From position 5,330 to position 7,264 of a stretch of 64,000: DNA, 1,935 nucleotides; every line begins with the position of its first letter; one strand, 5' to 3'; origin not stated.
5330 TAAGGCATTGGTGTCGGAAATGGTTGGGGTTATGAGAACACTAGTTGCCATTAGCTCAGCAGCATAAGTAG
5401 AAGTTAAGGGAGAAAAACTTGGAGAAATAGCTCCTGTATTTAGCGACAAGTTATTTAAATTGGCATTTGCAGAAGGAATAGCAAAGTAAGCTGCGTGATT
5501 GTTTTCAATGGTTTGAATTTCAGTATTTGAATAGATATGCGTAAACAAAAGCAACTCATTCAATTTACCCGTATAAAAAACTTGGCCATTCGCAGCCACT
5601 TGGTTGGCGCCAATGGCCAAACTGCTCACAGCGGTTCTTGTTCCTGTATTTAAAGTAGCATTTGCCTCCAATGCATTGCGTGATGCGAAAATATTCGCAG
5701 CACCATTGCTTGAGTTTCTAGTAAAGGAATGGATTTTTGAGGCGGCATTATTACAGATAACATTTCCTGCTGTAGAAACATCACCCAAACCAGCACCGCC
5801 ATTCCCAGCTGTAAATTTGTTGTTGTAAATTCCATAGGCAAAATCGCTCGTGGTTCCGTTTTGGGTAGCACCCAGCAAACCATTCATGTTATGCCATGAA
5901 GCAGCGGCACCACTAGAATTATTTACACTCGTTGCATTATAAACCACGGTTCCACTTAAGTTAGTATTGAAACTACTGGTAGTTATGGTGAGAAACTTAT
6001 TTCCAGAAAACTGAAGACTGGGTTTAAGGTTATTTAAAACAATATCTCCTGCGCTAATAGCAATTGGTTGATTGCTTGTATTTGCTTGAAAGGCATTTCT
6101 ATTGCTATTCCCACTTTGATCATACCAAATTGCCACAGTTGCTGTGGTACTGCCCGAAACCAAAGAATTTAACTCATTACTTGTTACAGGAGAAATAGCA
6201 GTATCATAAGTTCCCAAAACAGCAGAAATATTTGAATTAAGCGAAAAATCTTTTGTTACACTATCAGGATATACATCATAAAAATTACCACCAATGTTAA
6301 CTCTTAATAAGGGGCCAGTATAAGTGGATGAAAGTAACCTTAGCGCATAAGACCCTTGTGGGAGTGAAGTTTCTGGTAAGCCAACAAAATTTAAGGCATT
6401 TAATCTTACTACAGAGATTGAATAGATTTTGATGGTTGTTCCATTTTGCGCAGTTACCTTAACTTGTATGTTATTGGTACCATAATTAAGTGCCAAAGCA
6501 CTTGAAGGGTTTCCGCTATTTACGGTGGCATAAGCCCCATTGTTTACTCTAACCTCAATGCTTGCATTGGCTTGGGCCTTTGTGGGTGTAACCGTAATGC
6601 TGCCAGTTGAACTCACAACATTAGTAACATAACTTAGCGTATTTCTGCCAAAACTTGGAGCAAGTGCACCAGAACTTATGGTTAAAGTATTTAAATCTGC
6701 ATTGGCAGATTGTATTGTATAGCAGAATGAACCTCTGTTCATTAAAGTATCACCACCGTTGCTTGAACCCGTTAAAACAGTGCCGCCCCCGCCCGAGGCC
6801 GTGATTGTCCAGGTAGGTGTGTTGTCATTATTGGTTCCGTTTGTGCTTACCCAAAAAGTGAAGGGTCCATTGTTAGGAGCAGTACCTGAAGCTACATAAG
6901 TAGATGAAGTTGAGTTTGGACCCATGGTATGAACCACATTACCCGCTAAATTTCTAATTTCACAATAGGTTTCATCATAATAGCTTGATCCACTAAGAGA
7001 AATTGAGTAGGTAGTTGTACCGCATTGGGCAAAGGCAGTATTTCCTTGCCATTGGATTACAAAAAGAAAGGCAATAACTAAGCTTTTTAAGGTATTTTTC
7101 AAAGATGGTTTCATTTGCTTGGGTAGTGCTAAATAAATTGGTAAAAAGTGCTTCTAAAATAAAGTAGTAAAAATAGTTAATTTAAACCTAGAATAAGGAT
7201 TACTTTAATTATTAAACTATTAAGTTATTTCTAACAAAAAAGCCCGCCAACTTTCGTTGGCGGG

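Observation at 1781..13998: Tandem paralogous giant T9SS cargo proteins sharing a roughly 1000-aa C-terminal half but with different N-terminal 'warheads'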

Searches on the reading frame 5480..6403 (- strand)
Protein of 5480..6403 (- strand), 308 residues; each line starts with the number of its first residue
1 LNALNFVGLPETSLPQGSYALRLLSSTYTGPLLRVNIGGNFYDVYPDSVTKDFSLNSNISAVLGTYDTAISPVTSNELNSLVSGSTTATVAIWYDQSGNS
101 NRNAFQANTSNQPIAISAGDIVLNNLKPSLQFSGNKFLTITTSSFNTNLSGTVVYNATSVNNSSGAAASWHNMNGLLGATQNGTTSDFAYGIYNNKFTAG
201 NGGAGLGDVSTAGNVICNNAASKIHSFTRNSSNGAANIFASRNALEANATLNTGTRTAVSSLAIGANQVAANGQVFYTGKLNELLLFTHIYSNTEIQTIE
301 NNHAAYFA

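Call 13: search_protein_families(library=pfam, proteins=[window:5480-6403:-], max_evalue=5)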
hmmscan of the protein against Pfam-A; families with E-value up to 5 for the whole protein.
window:5480-6403:- (308 aa): 0 families

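Call 62: find_homologous_proteins(query=window:5480-6403:-, max_evalue=0.001)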
Query window:5480-6403:- (308 aa): 16 proteins with E <= 0.001 among 5661 candidates.
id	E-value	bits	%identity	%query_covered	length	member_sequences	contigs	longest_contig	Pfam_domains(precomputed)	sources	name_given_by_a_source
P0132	3.7e-61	225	43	99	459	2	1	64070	-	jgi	jgi:hypothetical protein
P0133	8.4e-53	198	48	74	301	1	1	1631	PF12733.14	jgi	jgi:Cadherin-like beta sandwich domain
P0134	9.1e-52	194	44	100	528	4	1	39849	PF09206.19,PF19081.7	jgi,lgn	jgi:hypothetical protein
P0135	7.6e-29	119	51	43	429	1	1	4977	-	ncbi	-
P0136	5.0e-28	116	45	53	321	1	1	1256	-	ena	-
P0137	2.0e-27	114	48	48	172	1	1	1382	-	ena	-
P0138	2.2e-27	114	53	43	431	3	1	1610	-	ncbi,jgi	jgi:hypothetical protein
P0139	3.0e-27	114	47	43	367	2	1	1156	-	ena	-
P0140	4.0e-27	113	41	67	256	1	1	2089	-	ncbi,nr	ncbi:MAG: hypothetical protein ORN53_02015, partial [Crocinitomicaceae bacterium]|nr:hypothetical pr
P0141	6.6e-25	106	35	96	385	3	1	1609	PF26696.1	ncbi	-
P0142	3.5e-23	100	46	39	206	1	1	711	-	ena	-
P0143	1.7e-22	98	55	32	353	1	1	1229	-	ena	-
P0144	3.9e-22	97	31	99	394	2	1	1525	-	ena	-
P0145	2.5e-21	94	45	44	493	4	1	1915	PF13895.13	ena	-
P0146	8.2e-21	93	33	100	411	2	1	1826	-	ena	-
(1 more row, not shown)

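Call 64: search_solved_structures(query=A4, max_evalue=10, show_alignments=2)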
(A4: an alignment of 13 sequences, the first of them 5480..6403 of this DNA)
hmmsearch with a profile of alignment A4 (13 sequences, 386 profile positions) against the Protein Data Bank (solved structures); distinct sequences matched with E-value up to 10: 4.
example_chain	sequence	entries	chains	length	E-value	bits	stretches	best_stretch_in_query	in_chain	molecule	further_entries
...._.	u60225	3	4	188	0.0083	18.5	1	190-315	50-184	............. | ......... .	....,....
6er2_A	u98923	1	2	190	0.46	12.8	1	238-315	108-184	BNR/Asp-box repeat protein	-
6er4_A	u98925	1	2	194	0.49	12.7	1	238-315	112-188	BNR/Asp-box repeat protein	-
6er3_A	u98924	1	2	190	0.49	12.7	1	238-315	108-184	BNR/Asp-box repeat protein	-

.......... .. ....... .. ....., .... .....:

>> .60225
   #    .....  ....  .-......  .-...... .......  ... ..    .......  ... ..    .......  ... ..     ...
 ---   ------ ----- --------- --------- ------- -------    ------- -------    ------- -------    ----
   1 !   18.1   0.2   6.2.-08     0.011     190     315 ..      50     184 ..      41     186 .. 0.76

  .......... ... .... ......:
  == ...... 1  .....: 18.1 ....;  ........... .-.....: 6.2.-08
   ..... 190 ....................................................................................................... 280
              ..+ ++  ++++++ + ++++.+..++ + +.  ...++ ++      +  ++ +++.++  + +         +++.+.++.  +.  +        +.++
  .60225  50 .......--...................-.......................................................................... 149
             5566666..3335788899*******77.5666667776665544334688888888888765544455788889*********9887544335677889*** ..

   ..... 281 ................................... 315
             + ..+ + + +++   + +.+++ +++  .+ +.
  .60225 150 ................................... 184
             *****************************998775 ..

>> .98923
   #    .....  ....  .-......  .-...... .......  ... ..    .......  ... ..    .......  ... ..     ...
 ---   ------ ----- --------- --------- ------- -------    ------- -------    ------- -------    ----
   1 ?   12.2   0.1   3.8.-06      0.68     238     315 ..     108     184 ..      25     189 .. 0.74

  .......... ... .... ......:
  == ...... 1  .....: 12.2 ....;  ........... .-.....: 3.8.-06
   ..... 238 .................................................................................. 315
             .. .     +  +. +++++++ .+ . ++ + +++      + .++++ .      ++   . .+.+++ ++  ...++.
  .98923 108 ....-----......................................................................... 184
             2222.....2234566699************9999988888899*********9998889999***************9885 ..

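Call 77: predict_structure(alignment_id=A4)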
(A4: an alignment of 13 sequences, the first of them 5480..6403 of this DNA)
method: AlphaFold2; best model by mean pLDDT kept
length: 308 residues; sequences in the alignment: 13
mean_pLDDT: 50.8   pTM: 0.42
mean pLDDT of the five models: 50.8, 42.1, 41.4, 41.0, 40.4
residues with pLDDT >= 90: 3; 70-90: 47; 50-70: 86; < 50: 172
segments of 3 or more residues with pLDDT < 50: 1-20, 98-170, 180-188, 201-215, 218-220, 253-292, 300-308
pLDDT, mean of each block of 10 residues (from residue 1): 24 33 64 76 83 80 74 85 62 55 35 40 41 38 31 39 39 50 50 54 39 47 56 62 59 49 42 38 40 49 36
secondary structure, 60 per line:
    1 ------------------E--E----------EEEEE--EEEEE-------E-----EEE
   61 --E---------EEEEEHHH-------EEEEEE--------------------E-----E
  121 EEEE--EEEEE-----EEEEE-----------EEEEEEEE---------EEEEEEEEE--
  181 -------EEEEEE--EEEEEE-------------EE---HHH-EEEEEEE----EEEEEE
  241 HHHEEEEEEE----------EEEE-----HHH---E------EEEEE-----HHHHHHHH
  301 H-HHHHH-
elements in order: E33-37 E40-44 E58-60 E73-77 E88-93 E120-124 E127-131 E137-141 E153-160 E170-178 E188-193 E196-201 E224-230 E235-240 E244-250 E261-264 E283-287 H293-301 H303-307

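Call 78: search_protein_families(library=pfam, alignment_id=A4, max_evalue=0.1)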
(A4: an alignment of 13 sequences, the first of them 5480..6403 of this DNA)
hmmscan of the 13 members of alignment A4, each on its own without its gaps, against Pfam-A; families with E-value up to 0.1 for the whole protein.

A. member 1, window:5480-6403:- (308 aa): 0 families

B. families by the number of members that match (of 13 scanned): 14 families
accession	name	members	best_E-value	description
PF13927.12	Ig_3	4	0.00011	Immunoglobulin domain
PF13895.12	Ig_2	3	3.4e-06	Immunoglobulin domain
PF13385.13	Laminin_G_3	3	0.00047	Concanavalin A-like lectin/glucanases superfamily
PF09206.18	ArabFuran-catal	2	5.1e-10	Alpha-L-arabinofuranosidase B, catalytic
PF00147.23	Fibrinogen_C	2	0.0012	Fibrinogen beta and gamma chains, C-terminal globular domain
PF19793.4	DUF6277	2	0.02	Family of unknown function (DUF6277)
PF19081.6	Ig_7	1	1.5e-06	Ig-like domain CHU_C associated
PF12733.13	Cadherin-like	1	6.4e-06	Cadherin-like beta sandwich domain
PF16820.11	PKD_3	1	2e-05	PKD-like domain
PF09136.16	Glucodextran_B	1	0.00031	Glucodextranase, domain B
PF16709.11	SCAB-Ig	1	0.00081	Ig domain of plant-specific actin-binding protein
PF24874.1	Piezo_THU9_anchor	1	0.013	Piezo, THU9 and anchor domain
PF24805.1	EIF3I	1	0.022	EIF3I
PF01410.23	COLFI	1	0.036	Fibrillar collagen C-terminal domain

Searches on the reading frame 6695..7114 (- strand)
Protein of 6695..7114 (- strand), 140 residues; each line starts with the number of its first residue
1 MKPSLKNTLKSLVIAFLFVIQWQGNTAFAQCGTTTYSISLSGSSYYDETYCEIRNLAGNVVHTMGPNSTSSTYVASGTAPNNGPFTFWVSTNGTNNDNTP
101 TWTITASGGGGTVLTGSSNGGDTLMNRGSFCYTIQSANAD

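Call 13: search_protein_families(library=pfam, proteins=[window:6695-7114:-], max_evalue=5)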
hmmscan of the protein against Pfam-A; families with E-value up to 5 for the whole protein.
window:6695-7114:- (140 aa): 1 family
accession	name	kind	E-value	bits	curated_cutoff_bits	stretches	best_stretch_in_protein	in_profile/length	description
PF06596.16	PsbX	-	0.13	12.7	25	1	1-19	1-18/38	Photosystem II reaction centre X protein (PsbX)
